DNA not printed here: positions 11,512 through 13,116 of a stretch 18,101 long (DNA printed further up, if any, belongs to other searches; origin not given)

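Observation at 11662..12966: Unusual nuclease architecture: DUF262/ParB-like NTPase-type domain fused to a canonical HNH finger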

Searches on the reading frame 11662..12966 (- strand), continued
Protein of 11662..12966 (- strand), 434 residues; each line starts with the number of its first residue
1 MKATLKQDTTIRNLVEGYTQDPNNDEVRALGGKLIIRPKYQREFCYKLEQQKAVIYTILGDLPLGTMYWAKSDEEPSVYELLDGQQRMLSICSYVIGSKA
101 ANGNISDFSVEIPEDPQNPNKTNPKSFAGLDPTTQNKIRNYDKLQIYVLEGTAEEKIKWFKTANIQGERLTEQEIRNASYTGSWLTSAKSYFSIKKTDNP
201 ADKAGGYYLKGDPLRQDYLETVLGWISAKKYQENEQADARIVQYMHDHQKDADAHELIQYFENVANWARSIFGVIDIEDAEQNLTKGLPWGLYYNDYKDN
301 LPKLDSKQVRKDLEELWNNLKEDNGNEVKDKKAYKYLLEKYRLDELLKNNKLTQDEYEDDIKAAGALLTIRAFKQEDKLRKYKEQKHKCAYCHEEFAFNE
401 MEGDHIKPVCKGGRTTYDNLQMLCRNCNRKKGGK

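Call 45: search_dna_similar(query=window:11662-12966:-, collection=plasmids, mode=protein, max_rows=60, rows=spread)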
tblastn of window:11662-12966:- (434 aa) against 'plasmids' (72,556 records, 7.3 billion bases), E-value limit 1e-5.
Records with a match: 85; places in all: 91; records where one place covers at least 80% of the query: 44.
Best place of each record, by identity: <60% 85.
By first word of the organism name: Enterococcus 12; Escherichia 12; Salmonella 8; Variovorax 4; Klebsiella 4; Rhizobium 4; Apilactobacillus 3; uncultured 2; Gordonia 2; Dietzia 2; and 27 more.
By predicted mobility (MOB-suite, as given by PLSDB): conjugative 43; non-mobilizable 34; mobilizable 8.
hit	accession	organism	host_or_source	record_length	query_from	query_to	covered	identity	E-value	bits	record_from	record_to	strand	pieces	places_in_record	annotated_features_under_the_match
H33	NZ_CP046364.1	Macrococcoides canis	dog,swabs,ear infection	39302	11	433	97%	41.0%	2e-73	258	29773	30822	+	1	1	DUF262 domain-containing protein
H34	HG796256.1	uncultured bacterium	-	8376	1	434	100%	38.9%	6e-75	261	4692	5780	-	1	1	CDS (x2)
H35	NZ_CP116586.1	Enterococcus dispar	Bos taurus,whole organism,fecal sample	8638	6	431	98%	39.2%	6e-80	276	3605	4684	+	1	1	DUF262 domain-containing protein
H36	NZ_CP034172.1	Chryseobacterium taklimakanense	Homo sapiens,Blood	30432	1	434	100%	38.5%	8e-70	247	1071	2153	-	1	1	DUF262 domain-containing protein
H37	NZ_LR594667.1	Variovorax sp. SRS16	linuron-contaminated soil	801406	1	433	100%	37.1%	1e-67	241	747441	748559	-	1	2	DUF262 domain-containing protein | adenine-specific methyltransferase EcoRI family protein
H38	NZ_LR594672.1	Variovorax sp. PBL-E5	linuron-contaminated soil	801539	1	433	100%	37.1%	1e-67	241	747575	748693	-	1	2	DUF262 domain-containing protein | adenine-specific methyltransferase EcoRI family protein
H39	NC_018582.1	Gordonia sp. KTR9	-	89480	1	434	100%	36.8%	1e-68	243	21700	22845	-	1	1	DUF262 domain-containing protein | adenine-specific methyltransferase EcoRI family protein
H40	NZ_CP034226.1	Ligilactobacillus agilis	Chicken,Mixed culture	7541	5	431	98%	37.3%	5e-65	233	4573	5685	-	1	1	DUF262 domain-containing protein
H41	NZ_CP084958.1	Sulfitobacter indolifex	cell culture,Seawater from the North ...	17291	1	433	100%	36.3%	9e-70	246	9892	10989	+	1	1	DUF262 domain-containing protein | adenine-specific methyltransferase EcoRI family protein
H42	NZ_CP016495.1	Lactiplantibacillus pentosus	bacteria,olive fermentation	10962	10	434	98%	36.6%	7e-68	241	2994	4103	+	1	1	DUF262 domain-containing protein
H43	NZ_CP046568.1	Dietzia sp. DQ12-45-1b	product water from oilfield,product ...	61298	10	432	97%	36.6%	4e-63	227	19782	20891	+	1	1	DUF262 domain-containing protein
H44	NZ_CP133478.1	Leuconostoc mesenteroides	Homo sapiens,cell culture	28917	1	431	99%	34.2%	2e-55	205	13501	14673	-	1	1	DUF262 domain-containing protein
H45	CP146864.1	Pediococcus pentosaceus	-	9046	1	431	99%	34.1%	9e-50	188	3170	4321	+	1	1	DUF262 domain-containing protein | adenine-specific methyltransferase EcoRI family protein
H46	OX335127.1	Apilactobacillus kunkeei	Apis mellifera,European honeybee,honey ...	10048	1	431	99%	33.8%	5e-48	183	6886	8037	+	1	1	hypothetical protein (x2)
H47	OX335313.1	Apilactobacillus kunkeei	Apis mellifera,European honeybee,honey ...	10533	1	431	99%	33.8%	5e-48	183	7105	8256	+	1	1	hypothetical protein (x2)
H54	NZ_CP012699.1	Microbacterium sp. No. 7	whole organism,activated sludge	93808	1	434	100%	31.5%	1e-42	167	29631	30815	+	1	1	DUF262 domain-containing protein | adenine-specific methyltransferase EcoRI family protein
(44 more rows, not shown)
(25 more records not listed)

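Call 46: list_cluster_members(proteins=[P0053, P0018, P0013, P0039, P0069, P0077, P0105, P0023, P0072, P0001])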
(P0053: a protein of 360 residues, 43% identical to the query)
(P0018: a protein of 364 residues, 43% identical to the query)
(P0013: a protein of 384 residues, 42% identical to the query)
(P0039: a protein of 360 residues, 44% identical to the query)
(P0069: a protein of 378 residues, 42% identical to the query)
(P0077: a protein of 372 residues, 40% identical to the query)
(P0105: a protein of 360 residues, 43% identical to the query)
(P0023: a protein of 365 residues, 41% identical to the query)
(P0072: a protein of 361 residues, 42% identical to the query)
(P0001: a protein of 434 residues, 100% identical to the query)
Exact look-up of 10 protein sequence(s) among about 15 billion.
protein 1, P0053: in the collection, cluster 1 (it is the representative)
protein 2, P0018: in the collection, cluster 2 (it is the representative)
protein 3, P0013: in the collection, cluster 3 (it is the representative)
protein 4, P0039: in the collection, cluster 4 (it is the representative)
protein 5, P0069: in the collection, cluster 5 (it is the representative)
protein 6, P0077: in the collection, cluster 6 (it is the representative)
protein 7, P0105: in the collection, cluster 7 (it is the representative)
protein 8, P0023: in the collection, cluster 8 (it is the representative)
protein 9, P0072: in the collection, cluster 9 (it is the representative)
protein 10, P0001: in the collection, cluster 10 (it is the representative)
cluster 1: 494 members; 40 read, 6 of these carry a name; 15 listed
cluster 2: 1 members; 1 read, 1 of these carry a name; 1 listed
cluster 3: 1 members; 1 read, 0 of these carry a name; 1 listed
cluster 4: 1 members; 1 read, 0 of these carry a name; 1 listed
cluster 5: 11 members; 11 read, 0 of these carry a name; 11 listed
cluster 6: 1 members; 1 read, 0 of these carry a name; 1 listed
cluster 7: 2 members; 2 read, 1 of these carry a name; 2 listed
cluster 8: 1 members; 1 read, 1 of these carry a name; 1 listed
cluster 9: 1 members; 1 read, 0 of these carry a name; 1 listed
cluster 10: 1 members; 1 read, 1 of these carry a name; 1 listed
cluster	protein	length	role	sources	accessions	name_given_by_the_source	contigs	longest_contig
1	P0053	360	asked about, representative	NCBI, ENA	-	-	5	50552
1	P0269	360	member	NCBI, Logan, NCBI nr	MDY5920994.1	MAG: DUF262 domain-containing protein [Candidatus Onthomorpha sp.] | DUF262 domain-containing protein [Candidatus Onthomorpha sp.]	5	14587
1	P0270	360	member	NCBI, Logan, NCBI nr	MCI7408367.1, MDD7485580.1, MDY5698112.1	MAG: DUF262 domain-containing protein [Candidatus Onthomorpha sp.] | DUF262 domain-containing protein [Bacteroidales bacterium]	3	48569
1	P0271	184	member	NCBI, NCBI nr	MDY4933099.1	MAG: DUF262 domain-containing protein, partial [Candidatus Onthomorpha sp.] | DUF262 domain-containing protein [Candidatus Onthomorpha sp.]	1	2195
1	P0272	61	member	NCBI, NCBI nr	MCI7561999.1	MAG: DUF262 domain-containing protein, partial [Bacteroidales bacterium] | DUF262 domain-containing protein [Bacteroidales bacterium]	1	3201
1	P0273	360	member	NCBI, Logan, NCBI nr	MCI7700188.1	MAG: DUF262 domain-containing protein [Bacteroidales bacterium] | DUF262 domain-containing protein [Bacteroidales bacterium]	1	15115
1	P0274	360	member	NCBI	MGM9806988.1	MAG: HNH endonuclease family protein [Candidatus Onthomorpha sp.]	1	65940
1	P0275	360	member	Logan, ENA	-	-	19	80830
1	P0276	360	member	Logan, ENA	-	-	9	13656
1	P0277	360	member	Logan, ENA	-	-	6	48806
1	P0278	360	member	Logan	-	-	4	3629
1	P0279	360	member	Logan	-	-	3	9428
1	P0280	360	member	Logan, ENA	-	-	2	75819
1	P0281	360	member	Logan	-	-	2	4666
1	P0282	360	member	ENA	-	-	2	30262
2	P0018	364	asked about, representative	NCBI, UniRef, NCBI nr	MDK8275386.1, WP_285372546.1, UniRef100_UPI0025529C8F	HNH endonuclease family protein [Varibaculum cambriense] | HNH endonuclease family protein n=1 Tax=Varibaculum cambriense TaxID=184870 ... | DUF262 domain-containing protein [Varibaculum cambriense]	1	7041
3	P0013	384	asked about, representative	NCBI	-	-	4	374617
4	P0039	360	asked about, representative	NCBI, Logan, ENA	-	-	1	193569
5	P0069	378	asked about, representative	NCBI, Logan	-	-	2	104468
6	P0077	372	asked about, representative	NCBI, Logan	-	-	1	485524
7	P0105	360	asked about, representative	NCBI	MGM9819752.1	MAG: HNH endonuclease family protein [Candidatus Onthomorpha sp.]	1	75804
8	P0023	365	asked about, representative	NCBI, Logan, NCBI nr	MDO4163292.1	MAG: DUF262 domain-containing protein [Bacteroides sp.] | DUF262 domain-containing protein [Bacteroides sp.]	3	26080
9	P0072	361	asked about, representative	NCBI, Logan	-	-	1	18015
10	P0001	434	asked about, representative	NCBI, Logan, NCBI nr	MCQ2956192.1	MAG: DUF262 domain-containing protein [Opitutales bacterium] | DUF262 domain-containing protein [Opitutales bacterium]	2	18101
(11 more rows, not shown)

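Call 47: find_encoding_contigs(protein=window:11662-12966:-, flank=4000, max_places=10)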
Protein window:11662-12966:- (434 aa): 2 contigs read that carry it; 2 places shown.
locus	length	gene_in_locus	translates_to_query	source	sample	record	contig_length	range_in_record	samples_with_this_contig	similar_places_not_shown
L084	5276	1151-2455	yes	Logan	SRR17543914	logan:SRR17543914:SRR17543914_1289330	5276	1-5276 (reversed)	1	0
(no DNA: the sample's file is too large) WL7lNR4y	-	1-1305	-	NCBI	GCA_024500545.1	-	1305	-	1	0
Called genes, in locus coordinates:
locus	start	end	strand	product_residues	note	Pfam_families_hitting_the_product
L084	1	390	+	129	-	?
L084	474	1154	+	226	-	PF13651:EcoRI_methylase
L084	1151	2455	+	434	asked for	PF03235:GmrSD_N, PF01844:HNH, PF14279:HNH_5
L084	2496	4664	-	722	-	PF17764:PriA_3primeBD, PF00270:DEAD, PF04851:ResIII, PF00271:Helicase_C (weak), PF18074:PriA_C (weak)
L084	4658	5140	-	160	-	-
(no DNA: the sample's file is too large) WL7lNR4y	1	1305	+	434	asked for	PF03235:GmrSD_N, PF01844:HNH, PF14279:HNH_5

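Call 51: search_protein_families(library=phrogs, proteins=[window:11662-12966:-], max_evalue=0.001)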
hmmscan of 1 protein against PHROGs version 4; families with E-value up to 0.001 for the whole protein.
window:11662-12966:- (434 aa): 25 families
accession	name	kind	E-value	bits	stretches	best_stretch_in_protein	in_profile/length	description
phrog_2598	-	unknown function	6e-20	72.6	1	8-271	31-270/352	-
phrog_1035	-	DNA, RNA and nucleotide metabolism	1.2e-15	59.1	1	330-434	110-213/271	endonuclease VII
phrog_1583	-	unknown function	5.3e-14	52.8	1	24-179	32-172/417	-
phrog_2118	-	DNA, RNA and nucleotide metabolism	6.6e-13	49.9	1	364-432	154-222/301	HNH endonuclease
phrog_338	-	DNA, RNA and nucleotide metabolism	8.7e-12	46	1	364-432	185-260/340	HNH endonuclease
phrog_2214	-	DNA, RNA and nucleotide metabolism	1.5e-11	45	1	371-432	176-237/429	HNH endonuclease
phrog_6050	-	DNA, RNA and nucleotide metabolism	7.6e-11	42.4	1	375-433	300-359/402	HNH endonuclease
phrog_8660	-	DNA, RNA and nucleotide metabolism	3.2e-10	41.4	1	320-432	69-177/196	HNH endonuclease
phrog_16726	-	DNA, RNA and nucleotide metabolism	2e-08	35.3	1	382-434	89-143/308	HNH endonuclease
phrog_144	-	DNA, RNA and nucleotide metabolism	2.1e-08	35.1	1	374-432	70-133/175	HNH endonuclease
phrog_1271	-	DNA, RNA and nucleotide metabolism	2.8e-08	34.5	1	378-433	256-317/361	HNH endonuclease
phrog_589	-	DNA, RNA and nucleotide metabolism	7.9e-08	33.2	1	377-431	80-138/179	HNH endonuclease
phrog_7785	-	DNA, RNA and nucleotide metabolism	2.9e-07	31.6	1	383-433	67-113/147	HNH endonuclease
phrog_5718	-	DNA, RNA and nucleotide metabolism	4.8e-07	30.1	1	380-433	122-175/394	HNH endonuclease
phrog_26759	-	unknown function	4.9e-07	29.4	1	32-179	21-171/593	-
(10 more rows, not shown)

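Call 53: search_solved_structures(query=A1, max_evalue=1, show_alignments=3)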
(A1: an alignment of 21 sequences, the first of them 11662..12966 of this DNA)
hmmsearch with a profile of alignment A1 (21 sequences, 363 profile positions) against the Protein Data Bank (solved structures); distinct sequences matched with E-value up to 1: 21.
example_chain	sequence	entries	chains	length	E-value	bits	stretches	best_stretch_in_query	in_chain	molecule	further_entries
4h9d_A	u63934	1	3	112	9e-09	38.2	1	313-360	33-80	HNH endonuclease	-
8zq9_B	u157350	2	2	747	5.7e-06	29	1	299-362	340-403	a protein | HNH nuclease domain-containing protein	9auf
8w2z_A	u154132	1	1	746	5.8e-06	29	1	299-362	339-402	HNH nuclease domain-containing protein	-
8w2s_A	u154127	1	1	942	5.9e-06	28.9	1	300-362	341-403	HNH nuclease domain-containing protein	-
8d2k_A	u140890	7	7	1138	1.7e-05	27.4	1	315-362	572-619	CRISPR-associated endonuclease, Csn1 family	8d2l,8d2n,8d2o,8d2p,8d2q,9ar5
9k32_A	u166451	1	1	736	8.7e-05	25.1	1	312-362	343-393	HNH nuclease domain-containing protein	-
6me0_C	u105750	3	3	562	9.1e-05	25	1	302-359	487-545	Maturase reverse transcriptase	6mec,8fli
9lgi_A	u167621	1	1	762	9.6e-05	24.9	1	280-362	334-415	HNH nuclease domain-containing protein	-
8zdr_C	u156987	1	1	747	0.00018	24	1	299-362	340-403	a protein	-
6ghc_A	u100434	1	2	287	0.00031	23.3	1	312-359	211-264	5-methylcytosine-specific restriction enzyme A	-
4ogc_A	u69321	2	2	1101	0.0018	20.7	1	308-362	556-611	HNH endonuclease domain protein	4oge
9k30_A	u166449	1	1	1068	0.009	18.5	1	313-363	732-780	TbaIscB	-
5mkw_A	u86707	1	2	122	0.0098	18.3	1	331-361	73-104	DNA annealing helicase and endonuclease ZRANB3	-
5h0m_A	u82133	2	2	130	0.014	17.8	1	295-362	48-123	HNH endonuclease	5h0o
1e7d_A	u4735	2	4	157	0.027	16.9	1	303-361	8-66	RECOMBINATION ENDONUCLEASE VII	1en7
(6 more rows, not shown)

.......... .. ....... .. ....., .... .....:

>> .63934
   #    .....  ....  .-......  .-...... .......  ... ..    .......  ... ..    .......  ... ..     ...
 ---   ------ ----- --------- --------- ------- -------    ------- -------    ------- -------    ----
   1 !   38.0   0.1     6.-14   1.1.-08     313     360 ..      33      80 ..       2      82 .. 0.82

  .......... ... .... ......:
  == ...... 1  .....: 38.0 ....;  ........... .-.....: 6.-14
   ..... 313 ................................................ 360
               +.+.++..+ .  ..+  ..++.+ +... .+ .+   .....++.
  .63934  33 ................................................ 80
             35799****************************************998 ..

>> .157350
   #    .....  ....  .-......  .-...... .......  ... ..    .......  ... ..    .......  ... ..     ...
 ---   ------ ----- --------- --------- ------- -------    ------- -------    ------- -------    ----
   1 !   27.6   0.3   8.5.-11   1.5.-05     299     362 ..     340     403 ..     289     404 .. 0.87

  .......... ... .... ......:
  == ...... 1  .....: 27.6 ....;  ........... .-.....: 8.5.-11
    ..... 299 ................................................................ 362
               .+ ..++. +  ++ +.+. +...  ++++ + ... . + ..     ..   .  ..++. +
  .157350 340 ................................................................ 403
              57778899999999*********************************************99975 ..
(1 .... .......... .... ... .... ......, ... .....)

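Call 79: search_protein_families(library=pfam, proteins=[L065:24-848:+, L065:850-1455:+, L065:1473-2027:+, L065:3258-4322:+, L065:4383-4760:+, L076:621-1229:+, L076:3258-3722:+, L076:3910-4713:-], max_evalue=0.001)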
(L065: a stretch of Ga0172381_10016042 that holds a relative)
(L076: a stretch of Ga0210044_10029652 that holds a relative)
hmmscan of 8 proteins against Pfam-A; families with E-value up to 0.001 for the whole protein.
L065:24-848:+ (274 aa): 0 families

L065:850-1455:+ (201 aa): 1 family
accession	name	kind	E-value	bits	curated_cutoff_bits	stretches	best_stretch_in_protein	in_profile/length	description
PF10544.15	T5orf172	-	5.4e-07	30.5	20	1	3-88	1-97/101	T5orf172 domain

L065:1473-2027:+ (184 aa): 1 family
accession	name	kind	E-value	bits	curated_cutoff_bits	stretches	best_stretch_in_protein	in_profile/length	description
PF01936.24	NYN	-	9.7e-20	72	24.2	1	23-159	5-134/145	NYN domain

L065:3258-4322:+ (354 aa): 3 families
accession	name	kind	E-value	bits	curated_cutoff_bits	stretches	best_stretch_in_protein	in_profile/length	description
PF06071.19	YchF-GTPase_C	-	2.7e-31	108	27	1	271-353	1-83/84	Protein of unknown function (DUF933)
PF01926.29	MMR_HSR1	-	1.2e-20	74.1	21.9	1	5-121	2-98/113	50S ribosome-binding GTPase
PF02421.24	FeoB_N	-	5.3e-08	33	27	1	5-47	3-45/156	Ferrous iron transport protein B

L065:4383-4760:+ (125 aa): 0 families

L076:621-1229:+ (202 aa): 3 families
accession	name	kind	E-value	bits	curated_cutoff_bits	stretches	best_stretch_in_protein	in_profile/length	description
PF05496.18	RuvB_N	-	2.3e-30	105.9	27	1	18-169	5-155/159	Holliday junction DNA helicase RuvB P-loop domain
PF00004.35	AAA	-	4.7e-09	37.2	21.2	1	49-165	1-120/131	ATPase family associated with various cellular activities (AAA)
PF14532.12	Sigma54_activ_2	-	0.00019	22.1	25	1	23-124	1-96/138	Sigma-54 interaction domain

L076:3258-3722:+ (154 aa): 0 families

L076:3910-4713:- (267 aa): 0 families
